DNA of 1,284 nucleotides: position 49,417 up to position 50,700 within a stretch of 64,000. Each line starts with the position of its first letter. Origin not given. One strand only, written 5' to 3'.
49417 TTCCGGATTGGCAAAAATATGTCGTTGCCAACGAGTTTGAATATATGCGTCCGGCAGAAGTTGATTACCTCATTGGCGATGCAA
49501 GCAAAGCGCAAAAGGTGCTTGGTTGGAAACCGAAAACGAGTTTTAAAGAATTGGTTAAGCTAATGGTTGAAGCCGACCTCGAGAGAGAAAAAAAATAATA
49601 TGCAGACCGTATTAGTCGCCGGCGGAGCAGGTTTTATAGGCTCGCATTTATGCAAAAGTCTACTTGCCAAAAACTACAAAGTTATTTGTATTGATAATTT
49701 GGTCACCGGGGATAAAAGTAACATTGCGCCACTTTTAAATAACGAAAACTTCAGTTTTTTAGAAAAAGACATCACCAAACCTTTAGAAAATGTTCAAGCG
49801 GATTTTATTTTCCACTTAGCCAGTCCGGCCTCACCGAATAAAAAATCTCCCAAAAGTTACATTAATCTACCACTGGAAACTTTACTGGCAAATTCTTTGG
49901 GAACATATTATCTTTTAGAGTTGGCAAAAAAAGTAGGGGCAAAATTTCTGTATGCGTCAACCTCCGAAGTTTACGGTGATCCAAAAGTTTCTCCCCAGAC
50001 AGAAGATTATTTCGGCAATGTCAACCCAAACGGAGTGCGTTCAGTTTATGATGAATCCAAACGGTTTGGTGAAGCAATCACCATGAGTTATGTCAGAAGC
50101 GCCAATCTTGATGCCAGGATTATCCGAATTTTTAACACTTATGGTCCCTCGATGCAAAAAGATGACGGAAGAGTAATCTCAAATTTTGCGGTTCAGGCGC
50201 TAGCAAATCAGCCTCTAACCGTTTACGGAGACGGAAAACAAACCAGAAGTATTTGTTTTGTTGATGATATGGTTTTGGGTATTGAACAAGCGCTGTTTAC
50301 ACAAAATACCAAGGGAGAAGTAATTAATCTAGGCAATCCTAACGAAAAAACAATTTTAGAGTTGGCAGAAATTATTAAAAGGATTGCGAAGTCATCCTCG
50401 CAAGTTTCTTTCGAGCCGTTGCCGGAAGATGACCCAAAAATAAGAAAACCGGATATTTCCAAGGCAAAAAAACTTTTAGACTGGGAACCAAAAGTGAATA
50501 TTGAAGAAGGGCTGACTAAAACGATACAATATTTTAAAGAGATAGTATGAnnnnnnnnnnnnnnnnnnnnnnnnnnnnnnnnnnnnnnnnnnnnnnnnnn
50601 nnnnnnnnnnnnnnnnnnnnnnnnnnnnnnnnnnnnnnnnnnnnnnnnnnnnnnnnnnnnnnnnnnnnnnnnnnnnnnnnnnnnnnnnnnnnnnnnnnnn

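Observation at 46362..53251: Complete polyprenyl-phosphate-pentose glycosylation module: ugd - (rmd, gmd) - uxs - GT2::GtrA fusion - ArnT/PMT-like transferase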

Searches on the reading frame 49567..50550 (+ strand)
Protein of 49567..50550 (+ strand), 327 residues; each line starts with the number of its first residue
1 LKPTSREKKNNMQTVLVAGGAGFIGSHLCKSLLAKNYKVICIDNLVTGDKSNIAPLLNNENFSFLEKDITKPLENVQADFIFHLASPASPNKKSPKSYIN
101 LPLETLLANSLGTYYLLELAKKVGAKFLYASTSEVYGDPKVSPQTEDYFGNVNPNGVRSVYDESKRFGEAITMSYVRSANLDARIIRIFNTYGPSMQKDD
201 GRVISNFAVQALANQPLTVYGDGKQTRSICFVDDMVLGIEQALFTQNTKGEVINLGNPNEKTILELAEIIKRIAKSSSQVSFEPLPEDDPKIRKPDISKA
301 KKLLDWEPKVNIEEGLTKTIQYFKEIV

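Call 3: search_protein_families(library=pfam, proteins=[window:49567-50550:+])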
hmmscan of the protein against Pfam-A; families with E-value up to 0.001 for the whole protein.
window:49567-50550:+ (327 aa): 6 families
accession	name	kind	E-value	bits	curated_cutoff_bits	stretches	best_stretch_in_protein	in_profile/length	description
PF16363.11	GDP_Man_Dehyd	-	1e-51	176.8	27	1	16-319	1-332/332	GDP-mannose 4,6 dehydratase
PF01370.27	Epimerase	-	1.2e-50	172.6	20.9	1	15-256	1-240/240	NAD dependent epimerase/dehydratase family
PF04321.23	RmlD_sub_bind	-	1.9e-09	37.5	27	1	14-281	2-239/287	RmlD substrate binding domain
PF07993.18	NAD_binding_4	-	3.7e-09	36.5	20.1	1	104-195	107-211/258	Male sterility protein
PF01073.25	3Beta_HSD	-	3.9e-09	36.4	22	1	16-233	1-219/280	3-beta hydroxysteroid dehydrogenase/isomerase family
PF02719.21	Polysacc_synt_2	-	2.1e-08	34.2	20.2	1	15-132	1-128/293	Polysaccharide biosynthesis protein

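Call 4: search_protein_families(library=ncbifam, proteins=[window:49567-50550:+])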
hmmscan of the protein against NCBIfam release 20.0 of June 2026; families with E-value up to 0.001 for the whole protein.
window:49567-50550:+ (327 aa): 27 families (the best 25 are shown)
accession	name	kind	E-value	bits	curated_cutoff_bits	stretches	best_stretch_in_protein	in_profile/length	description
TIGR01181.1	dTDP_gluc_dehyt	equivalog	2.4e-44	151.7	365.1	1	15-324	2-312/321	dTDP-glucose 4,6-dehydratase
TIGR01179.1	galE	equivalog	1.2e-33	116.3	262.3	1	15-319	2-321/332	UDP-glucose 4-epimerase GalE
TIGR04180.1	EDH_00030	hypoth_equivalog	6.3e-32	110.8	475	1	15-310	1-296/297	NAD-dependent 4,6-dehydratase LegB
NF007582.0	PRK10217.1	equivalog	4.5e-30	104.9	698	1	12-323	1-331/355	dTDP-glucose 4,6-dehydratase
NF008872.0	PRK11908.1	equivalog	2.5e-29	102.4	294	1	12-325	1-337/349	bifunctional UDP-4-keto-pentose/UDP-xylose synthase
NF005998.1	PRK08125.1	equivalog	5.1e-29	101.1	777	1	7-323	310-649/649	bifunctional UDP-4-amino-4-deoxy-L-arabinose formyltransferase/UDP-glucuronic acid oxidase ArnA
TIGR02197.1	heptose_epim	equivalog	6.6e-25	87.9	274.6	1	15-324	1-314/316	ADP-glyceromanno-heptose 6-epimerase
NF007490.0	PRK10084.1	subfamily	6.8e-25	87.8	649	1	15-323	3-334/361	dTDP-glucose 4,6-dehydratase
NF011728.1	PRK15181.1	equivalog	3e-23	82.4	760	1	15-323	18-337/348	Vi polysaccharide biosynthesis UDP-N-acetylglucosaminuronic acid C-4 epimerase TviC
NF007956.0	PRK10675.1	subfamily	1.4e-17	63.8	394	1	14-319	2-325/338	UDP-glucose 4-epimerase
NF047922.1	GDPFucSynFcl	equivalog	4.1e-15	56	500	1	13-324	3-302/308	GDP-L-fucose synthase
NF041015.1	UDPsulfquin_syn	equivalog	3e-13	49.5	575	1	201-296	236-331/384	UDP-sulfoquinovose synthase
TIGR02622.1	CDP_4_6_dhtase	equivalog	1.3e-12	47.6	278.45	1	13-325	5-332/352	CDP-glucose 4,6-dehydratase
NF008360.0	PRK11150.1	equivalog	7.7e-11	41.7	452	1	15-287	2-266/310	ADP-glyceromanno-heptose 6-epimerase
TIGR01777.1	yfcH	hypoth_equivalog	9.6e-10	38.5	207.35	0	220-287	188-251/292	TIGR01777 family oxidoreductase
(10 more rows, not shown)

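Call 12: search_solved_structures(query=window:49567-50550:+, show_alignments=1)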
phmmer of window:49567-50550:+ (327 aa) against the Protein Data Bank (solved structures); distinct sequences matched with E-value up to 0.001: 139 (the best 60 are shown).
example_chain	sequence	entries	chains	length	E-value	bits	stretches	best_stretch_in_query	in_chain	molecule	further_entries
2b69_A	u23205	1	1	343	1e-97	330.3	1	11-325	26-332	UDP-glucuronate decarboxylase 1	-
4gll_A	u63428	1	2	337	1.2e-97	330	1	12-325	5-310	UDP-glucuronic acid decarboxylase 1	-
4m55_A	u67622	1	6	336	7.1e-97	327.5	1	12-325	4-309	UDP-glucuronic acid decarboxylase 1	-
4lk3_A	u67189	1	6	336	9.8e-97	327.1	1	12-325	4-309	UDP-glucuronic acid decarboxylase 1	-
6zl6_A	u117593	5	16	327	3.1e-40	141.5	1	15-326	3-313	Epimerase domain-containing protein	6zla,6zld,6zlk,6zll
6pmh_A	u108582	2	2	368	6.3e-40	140.5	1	13-325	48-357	UDP-glucose 4-epimerase related protein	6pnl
6zlj_A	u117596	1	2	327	7.5e-40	140.2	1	15-326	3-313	Epimerase domain-containing protein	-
8vr2_A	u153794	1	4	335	1.5e-38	136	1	14-322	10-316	NAD-dependent epimerase/dehydratase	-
6bwl_A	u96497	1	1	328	6.6e-38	133.9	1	15-325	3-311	Pal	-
4zrm_A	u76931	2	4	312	7e-37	130.5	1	13-325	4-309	UDP-glucose 4-epimerase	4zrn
8rdg_A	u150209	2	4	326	6.8e-36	127.2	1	15-323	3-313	SDR family NAD(P)-dependent oxidoreductase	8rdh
8rdi_A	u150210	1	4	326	2.4e-35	125.5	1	15-323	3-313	SDR family NAD(P)-dependent oxidoreductase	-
6bi4_A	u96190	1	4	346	3.1e-32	115.2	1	10-324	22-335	dTDP-glucose 4,6-dehydratase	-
7ys8_A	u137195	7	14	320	3.4e-31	111.8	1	15-324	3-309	UDP-glucose 4-epimerase | UDP-glucose 4-epimerase along with EC 5.1.3.2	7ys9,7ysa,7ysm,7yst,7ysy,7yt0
2hun_A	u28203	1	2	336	6.3e-31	110.9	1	14-323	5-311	336aa long hypothetical dTDP-glucose 4,6-dehydratase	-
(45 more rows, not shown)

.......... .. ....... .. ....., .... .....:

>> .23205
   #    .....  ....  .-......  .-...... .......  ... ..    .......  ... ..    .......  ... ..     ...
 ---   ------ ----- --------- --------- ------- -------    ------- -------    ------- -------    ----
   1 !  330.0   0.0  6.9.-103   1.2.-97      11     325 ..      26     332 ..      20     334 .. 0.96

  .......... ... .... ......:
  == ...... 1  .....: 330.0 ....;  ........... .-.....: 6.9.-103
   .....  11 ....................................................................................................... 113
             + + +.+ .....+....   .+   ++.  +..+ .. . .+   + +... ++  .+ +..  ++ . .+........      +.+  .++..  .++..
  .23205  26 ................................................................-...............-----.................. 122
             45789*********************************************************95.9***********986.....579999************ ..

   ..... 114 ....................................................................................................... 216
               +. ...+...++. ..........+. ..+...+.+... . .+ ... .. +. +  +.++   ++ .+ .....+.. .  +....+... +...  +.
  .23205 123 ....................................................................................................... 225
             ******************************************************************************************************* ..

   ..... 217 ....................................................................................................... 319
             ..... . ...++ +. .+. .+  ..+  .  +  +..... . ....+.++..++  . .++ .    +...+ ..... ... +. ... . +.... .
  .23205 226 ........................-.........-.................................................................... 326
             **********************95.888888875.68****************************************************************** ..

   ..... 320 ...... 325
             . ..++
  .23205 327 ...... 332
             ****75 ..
